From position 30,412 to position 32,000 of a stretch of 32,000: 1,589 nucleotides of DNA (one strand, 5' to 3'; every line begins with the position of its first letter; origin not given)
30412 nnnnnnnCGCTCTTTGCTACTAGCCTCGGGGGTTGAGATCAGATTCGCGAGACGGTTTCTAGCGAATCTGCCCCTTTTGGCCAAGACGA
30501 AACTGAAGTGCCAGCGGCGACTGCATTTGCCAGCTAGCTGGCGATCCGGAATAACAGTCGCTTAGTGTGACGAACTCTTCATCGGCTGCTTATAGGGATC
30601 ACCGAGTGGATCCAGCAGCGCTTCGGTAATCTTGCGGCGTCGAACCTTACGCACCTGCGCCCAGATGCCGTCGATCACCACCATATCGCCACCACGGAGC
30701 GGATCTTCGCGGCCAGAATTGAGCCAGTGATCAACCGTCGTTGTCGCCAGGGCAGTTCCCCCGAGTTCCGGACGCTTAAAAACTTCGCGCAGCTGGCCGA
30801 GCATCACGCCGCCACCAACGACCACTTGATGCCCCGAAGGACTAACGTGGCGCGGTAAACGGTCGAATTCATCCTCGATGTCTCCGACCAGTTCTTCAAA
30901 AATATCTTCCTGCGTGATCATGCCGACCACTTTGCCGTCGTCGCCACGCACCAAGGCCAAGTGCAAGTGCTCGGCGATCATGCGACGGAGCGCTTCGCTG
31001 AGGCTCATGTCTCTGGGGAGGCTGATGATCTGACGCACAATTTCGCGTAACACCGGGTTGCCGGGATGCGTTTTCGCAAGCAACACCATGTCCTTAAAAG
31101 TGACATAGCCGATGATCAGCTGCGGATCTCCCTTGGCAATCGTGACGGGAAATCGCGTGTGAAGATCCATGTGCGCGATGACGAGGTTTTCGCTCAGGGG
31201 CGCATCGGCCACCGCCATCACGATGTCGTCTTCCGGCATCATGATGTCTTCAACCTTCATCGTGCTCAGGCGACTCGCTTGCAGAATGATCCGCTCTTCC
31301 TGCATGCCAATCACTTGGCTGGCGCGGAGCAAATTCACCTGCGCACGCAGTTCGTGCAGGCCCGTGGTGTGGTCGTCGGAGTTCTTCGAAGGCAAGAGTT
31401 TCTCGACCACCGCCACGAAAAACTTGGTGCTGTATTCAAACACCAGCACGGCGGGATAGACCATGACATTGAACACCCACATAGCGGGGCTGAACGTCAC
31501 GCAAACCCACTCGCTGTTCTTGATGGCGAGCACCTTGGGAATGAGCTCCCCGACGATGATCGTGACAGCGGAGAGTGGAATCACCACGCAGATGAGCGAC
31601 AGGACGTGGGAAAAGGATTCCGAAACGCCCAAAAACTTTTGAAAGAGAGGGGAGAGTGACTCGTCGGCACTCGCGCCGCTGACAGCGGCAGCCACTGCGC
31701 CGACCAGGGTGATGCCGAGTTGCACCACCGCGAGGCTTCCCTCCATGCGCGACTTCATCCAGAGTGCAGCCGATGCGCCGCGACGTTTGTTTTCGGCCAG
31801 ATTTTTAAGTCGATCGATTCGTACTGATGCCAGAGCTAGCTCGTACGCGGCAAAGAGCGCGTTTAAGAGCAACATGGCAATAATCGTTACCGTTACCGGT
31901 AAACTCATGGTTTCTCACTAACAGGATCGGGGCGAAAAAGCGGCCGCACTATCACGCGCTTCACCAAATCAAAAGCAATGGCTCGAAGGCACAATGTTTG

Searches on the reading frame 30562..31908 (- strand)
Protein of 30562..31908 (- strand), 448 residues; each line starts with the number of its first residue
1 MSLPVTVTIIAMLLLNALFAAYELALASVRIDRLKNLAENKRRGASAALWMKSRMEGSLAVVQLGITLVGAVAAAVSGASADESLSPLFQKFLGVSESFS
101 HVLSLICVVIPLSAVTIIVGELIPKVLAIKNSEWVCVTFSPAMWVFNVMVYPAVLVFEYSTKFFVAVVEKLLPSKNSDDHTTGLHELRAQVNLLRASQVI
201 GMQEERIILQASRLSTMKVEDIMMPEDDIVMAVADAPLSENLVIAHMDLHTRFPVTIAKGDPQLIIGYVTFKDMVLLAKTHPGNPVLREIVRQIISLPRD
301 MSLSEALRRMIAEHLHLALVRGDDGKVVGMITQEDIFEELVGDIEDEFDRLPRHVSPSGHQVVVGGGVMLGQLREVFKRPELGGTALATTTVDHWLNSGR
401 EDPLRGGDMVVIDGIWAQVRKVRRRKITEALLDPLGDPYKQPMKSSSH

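Call 62: search_protein_families(library=pfam, proteins=[window:30562-31908:-], max_evalue=0.001)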
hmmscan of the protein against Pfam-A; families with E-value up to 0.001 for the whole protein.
window:30562-31908:- (448 aa): 2 families
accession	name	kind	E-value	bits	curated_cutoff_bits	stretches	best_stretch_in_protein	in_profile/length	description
PF01595.25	CNNM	-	3.4e-32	112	28.4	1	9-201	3-178/181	Cyclin M transmembrane N-terminal domain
PF00571.33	CBS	-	1e-14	55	24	1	289-341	3-56/57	CBS domain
